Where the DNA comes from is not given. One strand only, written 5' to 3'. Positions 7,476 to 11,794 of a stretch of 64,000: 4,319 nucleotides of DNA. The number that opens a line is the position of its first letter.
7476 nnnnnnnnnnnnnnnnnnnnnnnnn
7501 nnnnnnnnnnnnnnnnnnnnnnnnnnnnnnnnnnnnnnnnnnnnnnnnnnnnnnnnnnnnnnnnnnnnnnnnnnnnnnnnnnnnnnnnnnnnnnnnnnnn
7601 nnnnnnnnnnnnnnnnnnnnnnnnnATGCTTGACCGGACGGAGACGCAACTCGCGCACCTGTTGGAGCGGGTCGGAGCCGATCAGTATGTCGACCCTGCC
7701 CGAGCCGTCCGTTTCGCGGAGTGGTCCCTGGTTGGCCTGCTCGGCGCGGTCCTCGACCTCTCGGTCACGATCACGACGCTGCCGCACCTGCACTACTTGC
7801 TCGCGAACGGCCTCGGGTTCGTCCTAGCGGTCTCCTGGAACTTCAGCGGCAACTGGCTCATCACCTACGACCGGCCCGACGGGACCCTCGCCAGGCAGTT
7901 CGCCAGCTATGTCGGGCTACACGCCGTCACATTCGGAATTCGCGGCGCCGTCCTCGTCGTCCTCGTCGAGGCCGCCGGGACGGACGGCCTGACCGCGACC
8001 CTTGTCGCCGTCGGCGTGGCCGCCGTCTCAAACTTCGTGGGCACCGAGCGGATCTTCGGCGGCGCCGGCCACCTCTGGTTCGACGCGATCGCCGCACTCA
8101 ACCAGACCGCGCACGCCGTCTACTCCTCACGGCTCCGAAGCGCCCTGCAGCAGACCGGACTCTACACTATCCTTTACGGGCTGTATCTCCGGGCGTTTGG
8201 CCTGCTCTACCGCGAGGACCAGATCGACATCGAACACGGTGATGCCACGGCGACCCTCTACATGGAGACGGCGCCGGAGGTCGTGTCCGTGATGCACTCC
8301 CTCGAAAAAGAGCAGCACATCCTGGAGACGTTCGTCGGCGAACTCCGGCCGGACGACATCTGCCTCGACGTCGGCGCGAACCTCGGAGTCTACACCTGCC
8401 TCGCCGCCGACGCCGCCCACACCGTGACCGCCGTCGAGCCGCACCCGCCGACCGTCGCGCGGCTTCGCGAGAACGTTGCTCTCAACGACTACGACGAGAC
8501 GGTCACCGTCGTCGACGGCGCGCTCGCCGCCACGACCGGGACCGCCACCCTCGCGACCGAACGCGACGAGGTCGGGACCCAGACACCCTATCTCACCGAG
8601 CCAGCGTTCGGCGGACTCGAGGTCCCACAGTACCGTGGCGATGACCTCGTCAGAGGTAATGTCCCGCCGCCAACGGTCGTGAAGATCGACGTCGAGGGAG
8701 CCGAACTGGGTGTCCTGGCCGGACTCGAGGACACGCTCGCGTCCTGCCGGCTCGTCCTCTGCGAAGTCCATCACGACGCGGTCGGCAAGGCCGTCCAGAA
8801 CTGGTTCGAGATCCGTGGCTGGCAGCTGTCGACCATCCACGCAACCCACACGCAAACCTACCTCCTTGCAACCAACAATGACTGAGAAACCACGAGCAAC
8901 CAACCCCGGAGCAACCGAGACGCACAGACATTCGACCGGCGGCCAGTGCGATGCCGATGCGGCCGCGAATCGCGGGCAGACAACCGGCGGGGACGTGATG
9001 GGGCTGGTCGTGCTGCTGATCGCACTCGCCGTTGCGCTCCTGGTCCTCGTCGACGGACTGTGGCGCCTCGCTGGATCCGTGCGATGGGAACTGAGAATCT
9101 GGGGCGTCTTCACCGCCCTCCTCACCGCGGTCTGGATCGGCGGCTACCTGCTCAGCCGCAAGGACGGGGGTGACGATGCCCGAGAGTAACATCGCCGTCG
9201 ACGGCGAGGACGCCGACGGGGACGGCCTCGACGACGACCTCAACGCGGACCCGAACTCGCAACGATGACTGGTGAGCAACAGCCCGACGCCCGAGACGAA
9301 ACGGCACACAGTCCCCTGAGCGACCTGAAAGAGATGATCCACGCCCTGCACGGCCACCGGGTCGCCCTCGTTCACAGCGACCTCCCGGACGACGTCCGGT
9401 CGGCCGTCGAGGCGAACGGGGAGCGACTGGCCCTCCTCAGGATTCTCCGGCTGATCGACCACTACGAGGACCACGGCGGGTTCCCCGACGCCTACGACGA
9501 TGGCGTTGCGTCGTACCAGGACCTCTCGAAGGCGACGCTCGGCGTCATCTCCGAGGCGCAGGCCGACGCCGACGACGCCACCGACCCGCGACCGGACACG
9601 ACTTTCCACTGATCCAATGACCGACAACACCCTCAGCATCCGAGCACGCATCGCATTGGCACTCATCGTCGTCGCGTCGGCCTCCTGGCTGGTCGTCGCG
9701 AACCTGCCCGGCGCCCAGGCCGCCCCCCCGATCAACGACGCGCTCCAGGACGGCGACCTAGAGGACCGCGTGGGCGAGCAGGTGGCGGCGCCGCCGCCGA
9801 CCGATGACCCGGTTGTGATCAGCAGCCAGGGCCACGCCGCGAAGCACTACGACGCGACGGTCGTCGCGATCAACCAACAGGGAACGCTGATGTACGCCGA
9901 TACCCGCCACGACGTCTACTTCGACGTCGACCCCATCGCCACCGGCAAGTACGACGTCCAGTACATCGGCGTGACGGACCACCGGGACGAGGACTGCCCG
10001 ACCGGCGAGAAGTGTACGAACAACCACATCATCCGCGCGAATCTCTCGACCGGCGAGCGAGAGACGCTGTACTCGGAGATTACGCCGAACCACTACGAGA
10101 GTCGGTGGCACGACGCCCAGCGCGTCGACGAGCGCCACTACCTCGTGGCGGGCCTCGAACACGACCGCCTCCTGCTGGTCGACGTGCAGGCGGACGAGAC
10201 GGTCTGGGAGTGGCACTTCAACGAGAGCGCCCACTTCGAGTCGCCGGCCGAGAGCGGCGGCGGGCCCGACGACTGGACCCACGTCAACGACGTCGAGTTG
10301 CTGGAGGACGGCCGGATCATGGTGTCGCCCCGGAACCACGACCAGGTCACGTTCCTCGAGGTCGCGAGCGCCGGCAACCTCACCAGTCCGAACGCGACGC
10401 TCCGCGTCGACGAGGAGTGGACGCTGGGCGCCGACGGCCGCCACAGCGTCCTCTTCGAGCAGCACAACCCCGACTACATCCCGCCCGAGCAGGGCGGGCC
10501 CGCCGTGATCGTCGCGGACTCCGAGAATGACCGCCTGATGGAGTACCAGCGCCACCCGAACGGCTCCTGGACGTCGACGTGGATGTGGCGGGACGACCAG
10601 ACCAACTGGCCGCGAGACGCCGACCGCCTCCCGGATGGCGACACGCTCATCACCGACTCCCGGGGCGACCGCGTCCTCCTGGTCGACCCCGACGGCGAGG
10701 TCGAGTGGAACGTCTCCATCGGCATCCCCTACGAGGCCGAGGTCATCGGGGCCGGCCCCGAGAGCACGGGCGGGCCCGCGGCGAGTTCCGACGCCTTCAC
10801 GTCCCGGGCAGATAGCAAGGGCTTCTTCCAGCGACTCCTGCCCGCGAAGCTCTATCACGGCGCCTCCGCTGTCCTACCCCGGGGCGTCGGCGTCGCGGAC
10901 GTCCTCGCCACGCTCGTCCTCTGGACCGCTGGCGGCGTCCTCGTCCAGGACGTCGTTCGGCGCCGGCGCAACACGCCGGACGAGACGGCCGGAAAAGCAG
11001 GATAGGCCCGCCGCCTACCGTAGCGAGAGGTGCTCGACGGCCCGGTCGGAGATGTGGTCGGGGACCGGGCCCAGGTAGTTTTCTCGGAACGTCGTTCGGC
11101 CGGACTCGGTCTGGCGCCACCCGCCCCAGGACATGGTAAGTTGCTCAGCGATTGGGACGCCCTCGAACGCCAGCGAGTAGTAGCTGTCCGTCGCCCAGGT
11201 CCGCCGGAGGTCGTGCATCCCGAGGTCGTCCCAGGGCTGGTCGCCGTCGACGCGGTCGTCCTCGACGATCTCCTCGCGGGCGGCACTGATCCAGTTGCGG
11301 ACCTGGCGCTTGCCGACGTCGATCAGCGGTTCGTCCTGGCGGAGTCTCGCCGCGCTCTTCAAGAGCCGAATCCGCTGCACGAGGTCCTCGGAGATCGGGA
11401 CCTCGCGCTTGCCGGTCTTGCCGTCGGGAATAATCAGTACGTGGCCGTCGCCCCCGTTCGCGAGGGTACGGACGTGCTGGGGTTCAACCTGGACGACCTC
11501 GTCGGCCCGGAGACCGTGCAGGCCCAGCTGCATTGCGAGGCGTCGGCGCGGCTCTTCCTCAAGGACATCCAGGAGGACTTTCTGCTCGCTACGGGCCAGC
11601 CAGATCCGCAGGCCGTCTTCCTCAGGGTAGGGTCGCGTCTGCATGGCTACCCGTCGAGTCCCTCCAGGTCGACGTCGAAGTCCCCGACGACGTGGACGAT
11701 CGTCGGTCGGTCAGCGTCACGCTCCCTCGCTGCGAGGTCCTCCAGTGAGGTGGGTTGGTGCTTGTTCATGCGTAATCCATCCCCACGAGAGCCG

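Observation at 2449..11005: Gtr-like (AglD/AglS-like) surface-glycan editing cassette next to an integrase on a mobile element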

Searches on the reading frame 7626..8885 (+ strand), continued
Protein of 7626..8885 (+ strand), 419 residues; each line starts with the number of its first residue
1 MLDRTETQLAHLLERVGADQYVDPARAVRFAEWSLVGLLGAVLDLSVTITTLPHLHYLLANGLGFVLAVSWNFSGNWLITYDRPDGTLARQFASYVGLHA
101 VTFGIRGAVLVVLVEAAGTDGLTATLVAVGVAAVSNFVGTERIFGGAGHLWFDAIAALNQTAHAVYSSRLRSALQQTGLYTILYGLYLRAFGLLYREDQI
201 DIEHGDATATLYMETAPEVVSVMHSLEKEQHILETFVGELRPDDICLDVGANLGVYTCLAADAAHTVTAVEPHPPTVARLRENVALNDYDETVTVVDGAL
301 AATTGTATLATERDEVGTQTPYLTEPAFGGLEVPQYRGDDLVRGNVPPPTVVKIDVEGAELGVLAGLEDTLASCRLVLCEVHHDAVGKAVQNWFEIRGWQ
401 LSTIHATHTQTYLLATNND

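Call 73: search_dna_similar(query=window:7626-8885:+, collection=plasmids, mode=protein, max_rows=10, max_evalue=1e-10)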
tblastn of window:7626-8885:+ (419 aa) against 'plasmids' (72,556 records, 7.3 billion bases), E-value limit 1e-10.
Records with a match: 10; places in all: 12; records where one place covers at least 80% of the query: 0.
Best place of each record, by identity: <60% 10.
By first word of the organism name: Haladaptatus 3; Halomarina 1; Haloterrigena 1; Halobaculum 1; Halomicrococcus 1; Halocatena 1; Halogeometricum 1; halophilic 1.
By predicted mobility (MOB-suite, as given by PLSDB): non-mobilizable 10.
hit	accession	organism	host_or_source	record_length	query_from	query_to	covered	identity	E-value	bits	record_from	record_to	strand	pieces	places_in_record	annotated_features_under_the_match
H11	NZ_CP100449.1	Halomarina sp. BCD28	cell culture,sediment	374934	202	417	52%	40.3%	4e-28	124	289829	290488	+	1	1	FkbM family methyltransferase | glycosyltransferase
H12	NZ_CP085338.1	Haladaptatus halobius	cell culture,saline soil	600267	206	405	48%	36.7%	6e-20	100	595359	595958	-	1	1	FkbM family methyltransferase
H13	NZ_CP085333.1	Haladaptatus salinisoli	cell culture,saline soil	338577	224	405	43%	38.1%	3e-20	100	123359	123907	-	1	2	FkbM family methyltransferase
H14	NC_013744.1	Haloterrigena turkmenica DSM 5511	-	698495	224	405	43%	38.1%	1e-21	105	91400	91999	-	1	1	mftF: mycofactocin biosynthesis glycosyltransferase MftF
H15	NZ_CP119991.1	Halobaculum marinum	cell culture,sediment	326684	205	382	42%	38.0%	2e-14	83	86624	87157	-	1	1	FkbM family methyltransferase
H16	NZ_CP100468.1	Halomicrococcus gelatinilyticus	cell culture,sediment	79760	205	384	43%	37.2%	1e-14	84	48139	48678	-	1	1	FkbM family methyltransferase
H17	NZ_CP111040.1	Haladaptatus caseinilyticus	cell culture,sediment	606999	224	415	46%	33.0%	5e-18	94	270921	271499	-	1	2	FkbM family methyltransferase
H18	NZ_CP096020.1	Halocatena salina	cell culture,sediment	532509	226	388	39%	38.0%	2e-12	77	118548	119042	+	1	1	FkbM family methyltransferase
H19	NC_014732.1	Halogeometricum borinquense DSM 11551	-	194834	224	383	38%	36.8%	2e-17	92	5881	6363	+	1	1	FkbM family methyltransferase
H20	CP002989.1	halophilic archaeon DL31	-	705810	226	416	46%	29.7%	1e-16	90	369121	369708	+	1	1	methyltransferase FkbM family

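Call 88: search_protein_families(library=pfam, proteins=[L076:11465-12367:-, L077:11251-12195:+, L076:8670-10004:+], max_evalue=0.01)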
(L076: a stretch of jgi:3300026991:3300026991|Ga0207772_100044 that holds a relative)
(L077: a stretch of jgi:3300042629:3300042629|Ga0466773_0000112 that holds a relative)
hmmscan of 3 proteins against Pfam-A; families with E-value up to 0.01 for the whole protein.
L076:11465-12367:- (300 aa): 1 family
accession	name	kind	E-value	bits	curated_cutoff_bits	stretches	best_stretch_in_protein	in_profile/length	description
PF02987.21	LEA_4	-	0.0037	17.6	51.1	1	45-74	6-35/44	Late embryogenesis abundant protein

L077:11251-12195:+ (314 aa): 0 families

L076:8670-10004:+ (444 aa): 0 families

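Call 95: predict_structure(alignment_id=A5)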
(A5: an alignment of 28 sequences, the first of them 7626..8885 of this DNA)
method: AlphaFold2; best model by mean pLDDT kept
length: 419 residues; sequences in the alignment: 28
mean_pLDDT: 88.3   pTM: 0.77
mean pLDDT of the five models: 88.3, 86.9, 86.3, 85.0, 85.0
residues with pLDDT >= 90: 247; 70-90: 138; 50-70: 26; < 50: 8
segments of 3 or more residues with pLDDT < 50: 145-151
pLDDT, mean of each block of 10 residues (from residue 1): 83 87 81 91 95 94 95 92 81 85 90 94 91 79 48 64 74 83 84 84 95 92 90 96 98 98 98 96 98 97 91 74 60 95 96 94 97 97 92 97 90 90
secondary structure, 60 per line:
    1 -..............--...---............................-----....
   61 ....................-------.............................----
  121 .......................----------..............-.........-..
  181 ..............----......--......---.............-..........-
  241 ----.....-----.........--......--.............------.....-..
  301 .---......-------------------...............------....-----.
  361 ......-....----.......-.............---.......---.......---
elements in order: H2-15 H24-51 H57-80 H88-116 H121-143 H154-167 H169-177 H179-194 E199-204 E207-212 H216-228 H230-239 E245-249 H255-263 E266-271 H274-286 E293-297 E299-301 E305-310 E330-337 H338-344 E351-354 H360-366 H368-371 E376-382 H384-396 E400-406 E410-416

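Call 97: fold_search(model_id=the predicted structure, library=pdb)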
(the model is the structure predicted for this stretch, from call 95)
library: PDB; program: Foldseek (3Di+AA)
matches with E <= 10: 1632; with E <= 0.001: 586
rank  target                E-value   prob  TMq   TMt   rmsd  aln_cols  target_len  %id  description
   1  5xj2_B                1.1e-07  1.00  0.35  0.32   5.5       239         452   16  Structure of spRlmCD with U747 RNA (released 2017-11-01)
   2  5zq0_A                1.1e-07  1.00  0.35  0.33   5.0       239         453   15  Crystal structure of spRlmCD with U747loop RNA (released 2018-10-24)
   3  5xj2_C                1.2e-07  1.00  0.36  0.34   4.6       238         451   15  Structure of spRlmCD with U747 RNA (released 2017-11-01)
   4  5xj1                  1.3e-07  1.00  0.35  0.32   5.5       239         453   15  Crystal structure of spRlmCD (released 2017-11-01)
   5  5xj2_D                1.8e-07  1.00  0.35  0.33   5.3       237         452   15  Structure of spRlmCD with U747 RNA (released 2017-11-01)
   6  3e05_D                2.0e-07  1.00  0.30  0.61   5.3       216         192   12  CRYSTAL STRUCTURE OF Precorrin-6y C5,15-methyltransferase FROM Geobacter metallireducens GS-15 (released 2008-08-12)
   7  1uwv                  2.4e-07  1.00  0.31  0.31   7.0       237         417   14  Crystal Structure of RumA, the iron-sulfur cluster containing E. coli 23S Ribosomal RNA 5-Methyluridine Methyltransferas (released 2004-03-18)
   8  2zzn_A                2.4e-07  1.00  0.29  0.36   7.7       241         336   10  The complex structure of aTrm5 and tRNACys (released 2009-09-15)
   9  5xj2_A                2.6e-07  1.00  0.36  0.33   4.9       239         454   16  Structure of spRlmCD with U747 RNA (released 2017-11-01)
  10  2bh2_A                4.6e-07  1.00  0.30  0.30   6.2       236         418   14  Crystal Structure of E. coli 5-methyluridine methyltransferase RumA in complex with ribosomal RNA substrate and S-aden (released 2005-03-30)
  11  3e05_A                4.9e-07  1.00  0.31  0.64   3.5       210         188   12  CRYSTAL STRUCTURE OF Precorrin-6y C5,15-methyltransferase FROM Geobacter metallireducens GS-15 (released 2008-08-12)
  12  2bh2_B                4.9e-07  1.00  0.31  0.31   6.7       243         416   12  Crystal Structure of E. coli 5-methyluridine methyltransferase RumA in complex with ribosomal RNA substrate and S-aden (released 2005-03-30)
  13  3e05_G                6.1e-07  1.00  0.32  0.67   2.7       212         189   11  CRYSTAL STRUCTURE OF Precorrin-6y C5,15-methyltransferase FROM Geobacter metallireducens GS-15 (released 2008-08-12)
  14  2as0_A                6.7e-07  1.00  0.34  0.35   6.2       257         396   13  Crystal Structure of PH1915 (APC 5817): A Hypothetical RNA Methyltransferase (released 2005-09-20)
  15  2yx1_B                7.9e-07  1.00  0.30  0.39   6.2       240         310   10  Crystal structure of M.jannaschii tRNA m1G37 methyltransferase (released 2008-04-22)
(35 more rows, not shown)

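Call 106: find_encoding_contigs(protein=P0075, flank=10000, max_places=2)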
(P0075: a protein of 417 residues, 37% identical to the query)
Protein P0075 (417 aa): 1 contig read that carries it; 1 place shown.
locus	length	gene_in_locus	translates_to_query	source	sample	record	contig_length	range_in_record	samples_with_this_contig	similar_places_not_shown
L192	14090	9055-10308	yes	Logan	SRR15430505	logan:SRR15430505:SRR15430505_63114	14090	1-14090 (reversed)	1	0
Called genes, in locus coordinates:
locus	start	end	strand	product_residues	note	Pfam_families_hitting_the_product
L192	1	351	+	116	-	?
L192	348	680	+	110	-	-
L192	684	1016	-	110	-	-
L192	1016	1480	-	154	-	-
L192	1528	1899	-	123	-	-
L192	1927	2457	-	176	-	-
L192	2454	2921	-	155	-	-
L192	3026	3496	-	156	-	-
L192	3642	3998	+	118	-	-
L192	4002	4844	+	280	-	-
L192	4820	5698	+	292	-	-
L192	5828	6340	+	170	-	-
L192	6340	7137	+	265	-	-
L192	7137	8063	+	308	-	-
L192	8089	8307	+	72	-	-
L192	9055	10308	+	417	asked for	PF04138:GtrA_DPMS_TM, PF05050:Methyltransf_21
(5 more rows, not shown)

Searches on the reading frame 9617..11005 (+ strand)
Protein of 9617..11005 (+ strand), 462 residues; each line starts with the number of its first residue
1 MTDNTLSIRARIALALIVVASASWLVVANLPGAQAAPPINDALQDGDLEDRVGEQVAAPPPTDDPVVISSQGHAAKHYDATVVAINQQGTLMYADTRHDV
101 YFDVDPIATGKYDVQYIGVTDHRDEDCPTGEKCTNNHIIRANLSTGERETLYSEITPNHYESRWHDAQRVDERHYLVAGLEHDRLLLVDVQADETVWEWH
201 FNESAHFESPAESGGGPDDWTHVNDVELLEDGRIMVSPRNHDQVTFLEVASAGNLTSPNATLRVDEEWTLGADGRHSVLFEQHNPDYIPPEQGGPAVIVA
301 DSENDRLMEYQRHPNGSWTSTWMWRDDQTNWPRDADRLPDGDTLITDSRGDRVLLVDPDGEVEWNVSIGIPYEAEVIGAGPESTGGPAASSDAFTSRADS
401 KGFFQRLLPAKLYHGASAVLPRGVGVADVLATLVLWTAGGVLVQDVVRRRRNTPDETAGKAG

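Call 5: search_protein_families(library=pfam, proteins=[window:9617-11005:+], max_evalue=0.01)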
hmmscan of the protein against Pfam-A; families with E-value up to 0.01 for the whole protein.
window:9617-11005:+ (462 aa): 2 families
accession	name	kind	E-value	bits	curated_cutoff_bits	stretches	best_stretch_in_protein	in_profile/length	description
PF05935.17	Arylsulfotrans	-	7.9e-05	22.2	24.2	1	154-248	84-203/374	Arylsulfotransferase (ASST)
PF14269.12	Arylsulfotran_2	-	0.0026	17.7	27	0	214-247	138-171/301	Arylsulfotransferase (ASST)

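Call 6: search_protein_families(library=ncbifam, proteins=[window:9617-11005:+], max_evalue=0.01)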
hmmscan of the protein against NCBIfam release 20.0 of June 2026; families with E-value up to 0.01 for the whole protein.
window:9617-11005:+ (462 aa): 0 families

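Call 31: search_protein_families(library=phrogs, proteins=[window:9617-11005:+], max_evalue=0.01)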
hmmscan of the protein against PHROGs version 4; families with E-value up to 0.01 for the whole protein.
window:9617-11005:+ (462 aa): 0 families

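Call 58: search_solved_structures(query=window:9617-11005:+, max_evalue=1)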
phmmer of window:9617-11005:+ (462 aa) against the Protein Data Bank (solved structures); distinct sequences matched with E-value up to 1: 6.
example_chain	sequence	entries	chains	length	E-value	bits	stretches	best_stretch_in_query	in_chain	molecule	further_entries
8j72_A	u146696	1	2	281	0.014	17.6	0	296-361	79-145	E3 ubiquitin-protein ligase TRIM71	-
7qrx_A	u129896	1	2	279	0.018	17.2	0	297-361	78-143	E3 ubiquitin-protein ligase TRIM71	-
9jur_A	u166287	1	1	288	0.02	17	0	297-361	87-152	E3 ubiquitin-protein ligase TRIM71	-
6d69_A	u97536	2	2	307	0.091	14.9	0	283-361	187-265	NHL Repeat Region of D. melanogaster Thin | Thin, isoform D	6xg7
6fpt_A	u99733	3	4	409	0.099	14.7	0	297-361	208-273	E3 ubiquitin-protein ligase TRIM71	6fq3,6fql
7q5s_A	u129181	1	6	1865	0.78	11.8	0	31-108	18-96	3-oxoacyl-[acyl-carrier-protein] reductase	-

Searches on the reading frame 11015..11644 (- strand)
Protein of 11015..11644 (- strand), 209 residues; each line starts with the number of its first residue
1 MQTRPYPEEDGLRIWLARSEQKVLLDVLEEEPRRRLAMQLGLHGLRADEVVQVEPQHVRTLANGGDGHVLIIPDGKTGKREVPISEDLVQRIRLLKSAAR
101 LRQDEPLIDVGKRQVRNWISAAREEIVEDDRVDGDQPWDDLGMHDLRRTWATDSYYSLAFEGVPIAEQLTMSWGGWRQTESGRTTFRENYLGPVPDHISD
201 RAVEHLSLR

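Call 5: search_protein_families(library=pfam, proteins=[window:11015-11644:-], max_evalue=0.01)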
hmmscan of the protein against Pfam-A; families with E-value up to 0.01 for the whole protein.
window:11015-11644:- (209 aa): 1 family
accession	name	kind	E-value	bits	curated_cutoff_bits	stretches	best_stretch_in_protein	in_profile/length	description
PF00589.27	Phage_integrase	-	5.2e-05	23.5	27.1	1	16-153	3-139/172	Phage integrase family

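Call 6: search_protein_families(library=ncbifam, proteins=[window:11015-11644:-], max_evalue=0.01)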
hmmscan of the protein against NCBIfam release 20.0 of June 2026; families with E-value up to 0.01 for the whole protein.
window:11015-11644:- (209 aa): 0 families

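Call 31: search_protein_families(library=phrogs, proteins=[window:11015-11644:-], max_evalue=0.01)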
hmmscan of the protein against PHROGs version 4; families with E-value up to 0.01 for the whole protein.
window:11015-11644:- (209 aa): 2 families
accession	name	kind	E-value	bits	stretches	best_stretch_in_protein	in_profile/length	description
phrog_216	-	integration and excision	3.6e-14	53.5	1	16-200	56-231/301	integrase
phrog_1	-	integration and excision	2.9e-12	47.7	1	13-165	268-413/611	integrase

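Call 114: search_dna_similar(query=window:11015-11644:-, collection=plasmids, mode=protein, max_rows=8, max_evalue=0.00001)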
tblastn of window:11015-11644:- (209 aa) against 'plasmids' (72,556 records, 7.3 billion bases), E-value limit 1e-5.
Records with a match: 19; places in all: 24; records where one place covers at least 80% of the query: 13.
Best place of each record, by identity: 60-80% 2; <60% 17.
By first word of the organism name: Haloferax 4; Halorubrum 3; Natrinema 3; Haladaptatus 2; Actinarchaeum 2; Halobacterium 2; Halomicrobium 1; Haloarcula 1; Haloterrigena 1.
By predicted mobility (MOB-suite, as given by PLSDB): non-mobilizable 19.
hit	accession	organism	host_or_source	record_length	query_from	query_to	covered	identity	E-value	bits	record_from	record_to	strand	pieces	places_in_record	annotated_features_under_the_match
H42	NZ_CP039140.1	Haloferax mediterranei ATCC 33500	Cell culture,Spain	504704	1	209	100%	60.5%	4e-76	255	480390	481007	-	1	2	hypothetical protein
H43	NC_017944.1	Haloferax mediterranei ATCC 33500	-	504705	1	209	100%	60.5%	4e-76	255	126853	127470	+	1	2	hypothetical protein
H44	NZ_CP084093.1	Halomicrobium urmianum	cell culture,salt lake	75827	1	209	100%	40.7%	2e-37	144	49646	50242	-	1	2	site-specific integrase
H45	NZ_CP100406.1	Haloarcula marina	cell culture,sediment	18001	1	192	92%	35.1%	8e-15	79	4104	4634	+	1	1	site-specific integrase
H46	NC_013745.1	Haloterrigena turkmenica DSM 5511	-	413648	1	192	92%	34.9%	5e-12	71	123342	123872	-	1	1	hypothetical protein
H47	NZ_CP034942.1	Halorubrum ezzemoulense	Cell Culture,Hypersaline Lake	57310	6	208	97%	30.6%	1e-15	82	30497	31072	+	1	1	site-specific integrase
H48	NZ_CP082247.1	Natrinema sp. SYSU A 869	cell culture,salt lake sediment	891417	1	192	92%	31.8%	5e-18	89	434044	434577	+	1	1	site-specific integrase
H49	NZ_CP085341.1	Haladaptatus halobius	cell culture,saline soil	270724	1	192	92%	31.6%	2e-14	78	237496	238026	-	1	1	site-specific integrase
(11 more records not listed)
